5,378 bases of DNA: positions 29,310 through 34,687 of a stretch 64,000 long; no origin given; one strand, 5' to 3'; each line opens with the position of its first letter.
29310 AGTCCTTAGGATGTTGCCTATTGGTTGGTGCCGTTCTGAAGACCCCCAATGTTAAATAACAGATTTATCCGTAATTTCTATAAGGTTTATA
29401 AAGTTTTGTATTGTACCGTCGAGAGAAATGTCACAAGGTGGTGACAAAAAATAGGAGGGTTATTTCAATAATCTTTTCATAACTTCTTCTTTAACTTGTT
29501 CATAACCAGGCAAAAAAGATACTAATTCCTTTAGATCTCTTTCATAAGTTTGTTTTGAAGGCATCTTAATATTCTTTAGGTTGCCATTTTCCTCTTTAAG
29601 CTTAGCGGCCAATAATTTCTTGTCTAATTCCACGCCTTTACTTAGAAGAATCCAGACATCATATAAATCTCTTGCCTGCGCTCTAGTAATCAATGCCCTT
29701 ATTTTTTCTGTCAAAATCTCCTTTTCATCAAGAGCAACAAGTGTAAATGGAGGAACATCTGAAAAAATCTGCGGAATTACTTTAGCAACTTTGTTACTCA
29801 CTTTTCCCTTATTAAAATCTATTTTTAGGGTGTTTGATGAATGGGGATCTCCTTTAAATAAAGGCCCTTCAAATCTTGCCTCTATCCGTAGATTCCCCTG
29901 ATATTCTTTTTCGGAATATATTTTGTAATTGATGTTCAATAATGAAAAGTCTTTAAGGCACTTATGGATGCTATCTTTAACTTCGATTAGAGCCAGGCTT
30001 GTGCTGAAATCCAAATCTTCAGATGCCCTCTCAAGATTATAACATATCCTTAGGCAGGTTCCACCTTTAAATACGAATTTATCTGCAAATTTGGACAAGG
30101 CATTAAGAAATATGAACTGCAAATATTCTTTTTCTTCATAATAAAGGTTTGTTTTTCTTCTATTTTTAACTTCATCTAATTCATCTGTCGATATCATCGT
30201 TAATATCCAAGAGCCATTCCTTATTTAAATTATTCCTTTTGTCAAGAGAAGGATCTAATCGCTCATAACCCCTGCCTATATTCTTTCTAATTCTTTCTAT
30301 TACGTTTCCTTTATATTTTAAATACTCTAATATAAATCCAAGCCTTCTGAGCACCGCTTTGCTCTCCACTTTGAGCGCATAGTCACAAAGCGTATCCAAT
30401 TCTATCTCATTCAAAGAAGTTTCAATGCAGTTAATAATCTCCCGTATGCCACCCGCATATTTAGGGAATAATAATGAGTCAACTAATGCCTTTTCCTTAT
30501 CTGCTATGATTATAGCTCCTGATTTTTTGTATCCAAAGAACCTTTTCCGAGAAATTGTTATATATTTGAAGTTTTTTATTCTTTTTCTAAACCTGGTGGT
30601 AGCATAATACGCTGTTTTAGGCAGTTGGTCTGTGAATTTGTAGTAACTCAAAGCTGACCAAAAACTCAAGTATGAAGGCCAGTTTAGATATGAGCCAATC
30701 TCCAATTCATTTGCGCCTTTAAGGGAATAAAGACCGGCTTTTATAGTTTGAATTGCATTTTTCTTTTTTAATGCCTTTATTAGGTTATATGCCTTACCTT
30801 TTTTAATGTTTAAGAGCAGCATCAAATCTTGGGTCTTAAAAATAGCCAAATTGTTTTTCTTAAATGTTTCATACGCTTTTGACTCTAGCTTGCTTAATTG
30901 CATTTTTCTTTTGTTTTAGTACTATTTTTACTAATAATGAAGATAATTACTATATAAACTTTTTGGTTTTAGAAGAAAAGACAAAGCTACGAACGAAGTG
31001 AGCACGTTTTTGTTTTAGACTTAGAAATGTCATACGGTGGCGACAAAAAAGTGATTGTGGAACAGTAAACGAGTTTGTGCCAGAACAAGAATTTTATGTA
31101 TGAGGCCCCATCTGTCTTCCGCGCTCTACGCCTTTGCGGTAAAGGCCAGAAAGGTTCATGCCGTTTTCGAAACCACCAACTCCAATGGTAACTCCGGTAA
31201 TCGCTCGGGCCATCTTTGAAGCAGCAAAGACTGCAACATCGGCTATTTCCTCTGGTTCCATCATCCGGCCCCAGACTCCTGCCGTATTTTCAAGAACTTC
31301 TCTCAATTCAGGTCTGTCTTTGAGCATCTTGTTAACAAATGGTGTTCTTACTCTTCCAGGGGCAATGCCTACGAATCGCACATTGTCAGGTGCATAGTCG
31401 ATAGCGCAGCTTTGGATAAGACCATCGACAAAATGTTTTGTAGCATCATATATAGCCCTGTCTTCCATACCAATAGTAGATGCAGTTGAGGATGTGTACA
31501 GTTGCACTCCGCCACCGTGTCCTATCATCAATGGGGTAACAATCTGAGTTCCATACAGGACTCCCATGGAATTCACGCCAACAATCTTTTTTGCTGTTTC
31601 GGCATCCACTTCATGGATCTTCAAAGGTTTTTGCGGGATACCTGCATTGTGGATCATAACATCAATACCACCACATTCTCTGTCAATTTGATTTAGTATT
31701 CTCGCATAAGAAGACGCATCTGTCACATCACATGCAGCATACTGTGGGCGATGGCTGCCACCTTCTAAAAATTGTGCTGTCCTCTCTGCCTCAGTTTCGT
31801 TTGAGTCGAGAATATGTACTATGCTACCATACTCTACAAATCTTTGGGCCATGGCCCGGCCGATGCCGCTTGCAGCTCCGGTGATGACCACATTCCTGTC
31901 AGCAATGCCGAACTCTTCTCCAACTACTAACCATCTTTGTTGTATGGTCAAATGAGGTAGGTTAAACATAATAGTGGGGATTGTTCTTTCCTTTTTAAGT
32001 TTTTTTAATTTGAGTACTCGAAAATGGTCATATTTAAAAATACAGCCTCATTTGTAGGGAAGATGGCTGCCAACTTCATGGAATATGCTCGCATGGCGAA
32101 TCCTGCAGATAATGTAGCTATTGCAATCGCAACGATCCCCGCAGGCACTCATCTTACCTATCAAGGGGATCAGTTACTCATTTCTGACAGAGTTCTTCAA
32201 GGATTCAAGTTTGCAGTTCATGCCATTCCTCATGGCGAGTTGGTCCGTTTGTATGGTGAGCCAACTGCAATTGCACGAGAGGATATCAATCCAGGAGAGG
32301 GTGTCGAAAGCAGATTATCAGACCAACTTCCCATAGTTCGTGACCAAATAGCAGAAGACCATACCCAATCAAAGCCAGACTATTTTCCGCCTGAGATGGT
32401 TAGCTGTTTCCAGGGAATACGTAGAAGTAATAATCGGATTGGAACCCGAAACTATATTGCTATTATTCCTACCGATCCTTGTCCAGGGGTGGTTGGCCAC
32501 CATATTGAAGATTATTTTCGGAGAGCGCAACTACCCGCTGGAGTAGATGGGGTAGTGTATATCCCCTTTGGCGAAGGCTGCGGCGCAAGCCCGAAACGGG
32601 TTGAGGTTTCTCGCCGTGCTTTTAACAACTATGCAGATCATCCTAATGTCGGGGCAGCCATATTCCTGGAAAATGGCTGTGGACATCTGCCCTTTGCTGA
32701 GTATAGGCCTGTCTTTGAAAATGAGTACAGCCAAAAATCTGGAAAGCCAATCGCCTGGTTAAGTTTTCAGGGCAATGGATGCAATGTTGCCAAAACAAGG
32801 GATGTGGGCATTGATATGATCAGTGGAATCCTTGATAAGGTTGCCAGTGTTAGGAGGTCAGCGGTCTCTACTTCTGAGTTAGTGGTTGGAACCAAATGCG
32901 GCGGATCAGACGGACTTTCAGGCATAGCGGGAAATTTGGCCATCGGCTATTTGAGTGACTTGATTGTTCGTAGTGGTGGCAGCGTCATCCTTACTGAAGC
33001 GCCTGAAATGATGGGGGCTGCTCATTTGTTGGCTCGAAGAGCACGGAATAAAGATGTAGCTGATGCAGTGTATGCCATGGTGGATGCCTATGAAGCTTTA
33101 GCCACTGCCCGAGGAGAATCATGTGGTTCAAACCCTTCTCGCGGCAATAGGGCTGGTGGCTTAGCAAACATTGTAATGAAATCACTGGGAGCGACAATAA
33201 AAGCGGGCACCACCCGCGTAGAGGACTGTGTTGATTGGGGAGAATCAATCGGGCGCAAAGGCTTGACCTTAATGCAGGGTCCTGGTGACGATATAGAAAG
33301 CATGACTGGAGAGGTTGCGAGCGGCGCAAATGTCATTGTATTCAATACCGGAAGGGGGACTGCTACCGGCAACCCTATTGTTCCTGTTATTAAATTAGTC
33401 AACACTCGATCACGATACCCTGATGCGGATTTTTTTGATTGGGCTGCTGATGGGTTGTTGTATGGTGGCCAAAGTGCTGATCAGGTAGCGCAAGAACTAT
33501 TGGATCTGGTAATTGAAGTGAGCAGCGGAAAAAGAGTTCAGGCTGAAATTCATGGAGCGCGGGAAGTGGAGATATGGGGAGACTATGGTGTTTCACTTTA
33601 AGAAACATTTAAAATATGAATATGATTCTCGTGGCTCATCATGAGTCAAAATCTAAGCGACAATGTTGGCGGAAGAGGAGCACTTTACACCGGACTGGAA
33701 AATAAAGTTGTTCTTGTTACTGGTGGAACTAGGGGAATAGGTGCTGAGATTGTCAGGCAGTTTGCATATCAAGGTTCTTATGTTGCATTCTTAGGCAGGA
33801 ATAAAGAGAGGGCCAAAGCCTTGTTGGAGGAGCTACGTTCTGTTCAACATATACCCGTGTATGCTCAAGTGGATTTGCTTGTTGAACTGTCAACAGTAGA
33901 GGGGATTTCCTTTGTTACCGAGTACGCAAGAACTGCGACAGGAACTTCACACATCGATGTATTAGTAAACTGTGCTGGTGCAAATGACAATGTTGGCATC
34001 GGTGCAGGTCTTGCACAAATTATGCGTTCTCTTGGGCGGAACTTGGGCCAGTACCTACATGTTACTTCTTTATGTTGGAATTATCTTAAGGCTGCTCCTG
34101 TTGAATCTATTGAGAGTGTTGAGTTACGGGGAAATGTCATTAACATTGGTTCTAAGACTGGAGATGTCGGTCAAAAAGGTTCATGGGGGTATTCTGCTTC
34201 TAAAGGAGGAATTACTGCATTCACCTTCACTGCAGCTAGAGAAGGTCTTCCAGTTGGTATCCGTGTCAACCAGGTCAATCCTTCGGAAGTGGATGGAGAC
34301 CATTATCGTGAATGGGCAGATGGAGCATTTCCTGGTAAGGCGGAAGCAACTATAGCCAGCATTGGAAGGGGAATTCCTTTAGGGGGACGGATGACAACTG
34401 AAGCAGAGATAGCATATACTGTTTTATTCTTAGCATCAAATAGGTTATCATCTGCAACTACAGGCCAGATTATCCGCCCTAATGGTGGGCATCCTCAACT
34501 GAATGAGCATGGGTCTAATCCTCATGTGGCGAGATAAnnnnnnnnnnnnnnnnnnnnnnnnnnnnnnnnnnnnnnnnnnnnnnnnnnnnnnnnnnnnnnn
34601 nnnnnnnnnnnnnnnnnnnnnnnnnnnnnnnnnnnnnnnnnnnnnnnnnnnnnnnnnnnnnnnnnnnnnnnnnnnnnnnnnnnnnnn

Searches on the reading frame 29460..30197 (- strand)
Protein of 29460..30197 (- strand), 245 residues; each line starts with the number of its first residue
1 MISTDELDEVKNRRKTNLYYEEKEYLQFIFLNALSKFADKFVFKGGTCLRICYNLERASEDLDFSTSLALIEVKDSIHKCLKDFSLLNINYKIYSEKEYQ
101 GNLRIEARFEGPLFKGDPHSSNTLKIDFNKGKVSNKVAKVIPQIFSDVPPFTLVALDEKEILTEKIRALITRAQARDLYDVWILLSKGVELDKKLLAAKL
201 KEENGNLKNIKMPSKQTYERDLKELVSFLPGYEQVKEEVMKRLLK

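Call 9: search_protein_families(library=pfam, proteins=[window:29460-30197:-])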
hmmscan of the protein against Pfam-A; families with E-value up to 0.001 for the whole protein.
window:29460-30197:- (245 aa): 1 family
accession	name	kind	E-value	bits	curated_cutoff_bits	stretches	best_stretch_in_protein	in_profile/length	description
PF08843.17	AbiEii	-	1.7e-30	107.1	22.5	1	31-211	3-192/238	Nucleotidyl transferase AbiEii toxin, Type IV TA system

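Call 15: find_encoding_contigs(protein=window:29460-30197:-, flank=10000, max_places=10)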
Protein window:29460-30197:- (245 aa): 18 contigs read that carry it; 10 places shown.
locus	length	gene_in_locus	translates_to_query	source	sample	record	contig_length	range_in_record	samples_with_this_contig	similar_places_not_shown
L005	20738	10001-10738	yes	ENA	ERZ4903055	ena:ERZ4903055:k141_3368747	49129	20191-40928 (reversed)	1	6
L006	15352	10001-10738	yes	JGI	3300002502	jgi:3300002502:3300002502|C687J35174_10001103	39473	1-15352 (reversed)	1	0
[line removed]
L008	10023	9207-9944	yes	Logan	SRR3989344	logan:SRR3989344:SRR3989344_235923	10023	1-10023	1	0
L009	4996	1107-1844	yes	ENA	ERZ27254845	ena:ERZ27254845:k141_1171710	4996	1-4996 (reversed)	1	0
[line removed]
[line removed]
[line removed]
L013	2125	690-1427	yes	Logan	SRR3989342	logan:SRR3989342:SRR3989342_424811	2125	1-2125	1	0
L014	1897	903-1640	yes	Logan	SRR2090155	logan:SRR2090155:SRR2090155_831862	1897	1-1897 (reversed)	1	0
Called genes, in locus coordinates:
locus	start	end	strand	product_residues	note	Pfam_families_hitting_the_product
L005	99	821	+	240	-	PF01978:TrmB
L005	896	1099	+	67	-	-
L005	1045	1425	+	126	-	-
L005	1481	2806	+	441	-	PF00696:AA_kinase, PF22468:ACT_9 (weak), PF13840:ACT_7, PF01842:ACT, PF22468:ACT_9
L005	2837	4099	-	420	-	PF03447:NAD_binding_3, PF00742:Homoserine_dh, PF01842:ACT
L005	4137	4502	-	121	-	-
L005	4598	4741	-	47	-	-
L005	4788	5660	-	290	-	PF04909:Amidohydro_2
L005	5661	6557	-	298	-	PF00106:adh_short, PF13561:adh_short_C2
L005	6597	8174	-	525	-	PF04295:GD_AH_second, PF20629:GD_AH_C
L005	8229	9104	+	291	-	PF00106:adh_short, PF01370:Epimerase (weak), PF08659:KR, PF13561:adh_short_C2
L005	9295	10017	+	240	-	-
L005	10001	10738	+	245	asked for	PF08843:AbiEii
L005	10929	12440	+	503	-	PF02610:AraA_N, PF24856:AraA_central, PF11762:Arabinose_Iso_C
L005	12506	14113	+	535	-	-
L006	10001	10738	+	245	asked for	PF08843:AbiEii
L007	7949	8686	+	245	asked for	PF08843:AbiEii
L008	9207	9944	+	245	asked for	PF08843:AbiEii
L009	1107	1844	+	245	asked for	PF08843:AbiEii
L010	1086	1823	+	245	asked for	PF08843:AbiEii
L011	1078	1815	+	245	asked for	PF08843:AbiEii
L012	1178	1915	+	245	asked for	PF08843:AbiEii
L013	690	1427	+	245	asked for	PF08843:AbiEii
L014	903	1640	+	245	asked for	PF08843:AbiEii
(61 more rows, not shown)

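Call 54: find_homologous_proteins(query=window:29460-30197:-, max_evalue=1e-20)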
Query window:29460-30197:- (245 aa): 435 proteins with E <= 1e-20 among 1974 candidates; the best 120 are listed.
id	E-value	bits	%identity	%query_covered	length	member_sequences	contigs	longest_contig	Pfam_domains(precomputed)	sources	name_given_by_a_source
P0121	1.1e-152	524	99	100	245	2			PF08843.18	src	-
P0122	1.0e-117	410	77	99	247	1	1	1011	PF08843.18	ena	-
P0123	1.5e-117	409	77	99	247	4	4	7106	PF08843.18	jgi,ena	-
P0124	1.4e-116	406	76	100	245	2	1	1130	PF08843.18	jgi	-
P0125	1.9e-116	405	76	100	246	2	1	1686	PF08843.18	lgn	-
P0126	5.4e-116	404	74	99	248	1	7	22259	PF08843.18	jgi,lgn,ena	-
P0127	1.2e-114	400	76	99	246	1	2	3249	PF08843.18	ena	-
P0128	4.8e-114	398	73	100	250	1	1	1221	PF08843.18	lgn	-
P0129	1.1e-113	396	73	100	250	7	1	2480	PF08843.18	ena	-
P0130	1.3e-112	393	73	100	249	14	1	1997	PF08843.18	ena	-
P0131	2.8e-112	392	74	99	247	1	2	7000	PF08843.18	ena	-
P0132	1.1e-111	390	74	99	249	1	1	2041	PF08843.18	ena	-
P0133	2.7e-111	389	75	99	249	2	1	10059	PF08843.18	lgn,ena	-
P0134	6.1e-111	387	74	100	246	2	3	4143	PF08843.18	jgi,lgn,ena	-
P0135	6.5e-111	387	74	99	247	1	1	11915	PF08843.18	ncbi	-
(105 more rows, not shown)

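Call 55: find_encoding_contigs(protein=P0126, flank=4000, max_places=6)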
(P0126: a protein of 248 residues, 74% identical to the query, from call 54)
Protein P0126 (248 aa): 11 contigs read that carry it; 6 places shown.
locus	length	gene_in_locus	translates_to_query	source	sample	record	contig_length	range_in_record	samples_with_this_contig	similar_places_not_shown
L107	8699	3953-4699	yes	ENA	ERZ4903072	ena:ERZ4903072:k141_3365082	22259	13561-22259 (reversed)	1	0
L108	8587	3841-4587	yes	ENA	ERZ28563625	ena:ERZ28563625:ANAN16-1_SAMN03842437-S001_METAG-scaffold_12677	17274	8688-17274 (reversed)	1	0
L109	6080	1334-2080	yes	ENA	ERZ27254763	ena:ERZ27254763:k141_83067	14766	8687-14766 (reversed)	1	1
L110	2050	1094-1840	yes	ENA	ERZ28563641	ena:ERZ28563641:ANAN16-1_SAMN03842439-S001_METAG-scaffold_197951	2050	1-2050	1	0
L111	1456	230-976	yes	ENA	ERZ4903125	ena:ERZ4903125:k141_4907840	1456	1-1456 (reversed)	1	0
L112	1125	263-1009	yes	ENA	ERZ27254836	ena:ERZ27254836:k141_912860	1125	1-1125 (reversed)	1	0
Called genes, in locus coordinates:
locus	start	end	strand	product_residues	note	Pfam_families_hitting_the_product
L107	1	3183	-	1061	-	?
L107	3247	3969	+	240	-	-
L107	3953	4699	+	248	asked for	PF08843:AbiEii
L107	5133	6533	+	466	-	PF01368:DHH, PF27767:Arc_Cdc45, PF21763:DHH_CID, PF02272:DHHA1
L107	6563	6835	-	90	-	PF10007:DUF2250 (weak), PF25212:HVO_A0114 (weak), PF01047:MarR (weak)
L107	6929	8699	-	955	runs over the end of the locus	PF24096:DUF7379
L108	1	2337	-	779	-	?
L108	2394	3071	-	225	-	-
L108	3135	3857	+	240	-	-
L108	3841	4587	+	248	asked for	PF08843:AbiEii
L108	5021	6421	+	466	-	PF01368:DHH, PF27767:Arc_Cdc45, PF21763:DHH_CID, PF02272:DHHA1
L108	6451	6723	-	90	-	PF10007:DUF2250 (weak), PF25212:HVO_A0114 (weak), PF01047:MarR (weak)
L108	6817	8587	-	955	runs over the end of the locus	PF24096:DUF7379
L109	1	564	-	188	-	?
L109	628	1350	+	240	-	-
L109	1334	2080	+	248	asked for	PF08843:AbiEii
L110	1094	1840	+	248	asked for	PF08843:AbiEii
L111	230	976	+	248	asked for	PF08843:AbiEii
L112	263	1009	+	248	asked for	PF08843:AbiEii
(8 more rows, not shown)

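Call 56: find_encoding_contigs(protein=P0123, flank=4000, max_places=4)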
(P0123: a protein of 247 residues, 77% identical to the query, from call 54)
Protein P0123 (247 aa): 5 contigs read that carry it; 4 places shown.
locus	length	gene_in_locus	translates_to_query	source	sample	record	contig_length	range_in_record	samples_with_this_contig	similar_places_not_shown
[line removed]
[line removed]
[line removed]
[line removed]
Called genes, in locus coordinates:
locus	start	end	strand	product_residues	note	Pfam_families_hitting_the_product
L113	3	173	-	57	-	?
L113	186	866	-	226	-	-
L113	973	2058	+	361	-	PF04187:Cofac_haem_bdg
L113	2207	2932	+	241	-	-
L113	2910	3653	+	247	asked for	PF08843:AbiEii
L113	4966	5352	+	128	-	-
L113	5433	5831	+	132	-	-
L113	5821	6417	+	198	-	PF01909:NTP_transf_2, PF18765:Polbeta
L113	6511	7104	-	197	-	?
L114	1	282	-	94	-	?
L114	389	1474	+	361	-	PF04187:Cofac_haem_bdg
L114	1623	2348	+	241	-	-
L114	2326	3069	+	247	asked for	PF08843:AbiEii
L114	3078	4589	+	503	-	PF08245:Mur_ligase_M, PF27239:FOL3_C, PF02875:Mur_ligase_C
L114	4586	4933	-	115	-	-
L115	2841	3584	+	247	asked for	PF08843:AbiEii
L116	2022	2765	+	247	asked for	PF08843:AbiEii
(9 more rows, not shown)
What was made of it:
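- Checked: It rests on position, an overlapping 240-aa partner gene that is conserved next to AbiEii homologues (calls 55, 56).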

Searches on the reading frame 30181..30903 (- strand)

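Call 9: search_protein_families(library=pfam, proteins=[window:30181-30903:-])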
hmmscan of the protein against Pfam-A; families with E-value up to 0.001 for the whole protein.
window:30181-30903:- (240 aa): 0 families

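Call 58: search_protein_families(library=pfam, max_evalue=1, proteins=[window:30181-30903:-])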
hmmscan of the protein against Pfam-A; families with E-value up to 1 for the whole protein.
window:30181-30903:- (240 aa): 3 families
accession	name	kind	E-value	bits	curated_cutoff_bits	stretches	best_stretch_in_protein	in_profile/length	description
PF01978.25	TrmB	-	0.014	15.7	25.6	1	3-56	6-57/68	Sugar-specific transcriptional regulator TrmB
PF20217.3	DUF6577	-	0.034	14.3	27.8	0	42-65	6-29/204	Family of unknown function (DUF6577)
PF22168.2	DIP2311-like_C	-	0.052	14.3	27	1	23-57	21-55/63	Transcriptional regulator DIP2311-like, C-terminal domain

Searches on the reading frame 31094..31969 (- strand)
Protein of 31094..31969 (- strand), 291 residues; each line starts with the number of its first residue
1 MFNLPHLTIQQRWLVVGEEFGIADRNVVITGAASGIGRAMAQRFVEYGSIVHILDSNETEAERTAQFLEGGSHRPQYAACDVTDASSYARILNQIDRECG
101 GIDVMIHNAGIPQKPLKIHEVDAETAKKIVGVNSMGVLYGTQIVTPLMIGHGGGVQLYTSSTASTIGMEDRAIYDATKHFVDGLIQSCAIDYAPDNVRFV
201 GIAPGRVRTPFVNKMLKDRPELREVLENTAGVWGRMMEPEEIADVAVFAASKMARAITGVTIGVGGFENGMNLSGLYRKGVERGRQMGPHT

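Call 9: search_protein_families(library=pfam, proteins=[window:31094-31969:-])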
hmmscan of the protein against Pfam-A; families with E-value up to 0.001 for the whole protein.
window:31094-31969:- (291 aa): 6 families
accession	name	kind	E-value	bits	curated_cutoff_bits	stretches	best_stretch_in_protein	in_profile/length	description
PF13561.12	adh_short_C2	-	3.6e-47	161.4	27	1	31-264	1-231/236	Enoyl-(Acyl carrier protein) reductase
PF00106.31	adh_short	-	4.4e-45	154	26.6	1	26-218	2-193/195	short chain dehydrogenase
PF08659.16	KR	-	7.4e-14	52.5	22.6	1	27-187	3-162/180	KR domain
PF01370.27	Epimerase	-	1e-05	25.5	20.9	1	27-202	1-167/240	NAD dependent epimerase/dehydratase family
PF23441.1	SDR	-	3.9e-05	23.6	27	1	22-230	5-217/258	SDR-like rossmann domain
PF01073.25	3Beta_HSD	-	0.00015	21.3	22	1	28-163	1-118/280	3-beta hydroxysteroid dehydrogenase/isomerase family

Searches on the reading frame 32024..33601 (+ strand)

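Call 10: search_protein_families(library=pfam, proteins=[window:32024-33601:+])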
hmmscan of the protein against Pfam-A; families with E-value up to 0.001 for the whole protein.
window:32024-33601:+ (525 aa): 3 families
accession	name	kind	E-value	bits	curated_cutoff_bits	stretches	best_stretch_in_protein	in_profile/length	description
PF20629.2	GD_AH_C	-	2.1e-79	266.7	26.8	1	284-520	2-239/242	D-galactarate/Altronate dehydratase, C-terminal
PF04295.18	GD_AH_second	-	2.4e-23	83.1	27.3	1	131-272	1-134/136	D-galactarate dehydratase/Altronate hydrolase, second domain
PF08666.17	SAF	-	0.00023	22.1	21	1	29-94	1-57/63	SAF domain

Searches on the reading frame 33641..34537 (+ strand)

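Call 10: search_protein_families(library=pfam, proteins=[window:33641-34537:+])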
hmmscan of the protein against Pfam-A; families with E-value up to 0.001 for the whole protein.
window:33641-34537:+ (298 aa): 3 families
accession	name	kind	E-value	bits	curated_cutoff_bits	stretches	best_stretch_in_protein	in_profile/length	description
PF00106.31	adh_short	-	8.9e-32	110.6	26.6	1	22-225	1-190/195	short chain dehydrogenase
PF13561.12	adh_short_C2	-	9.2e-24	84.7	27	1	31-283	6-234/236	Enoyl-(Acyl carrier protein) reductase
PF08659.16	KR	-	0.00033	21.1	22.6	0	24-77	3-60/180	KR domain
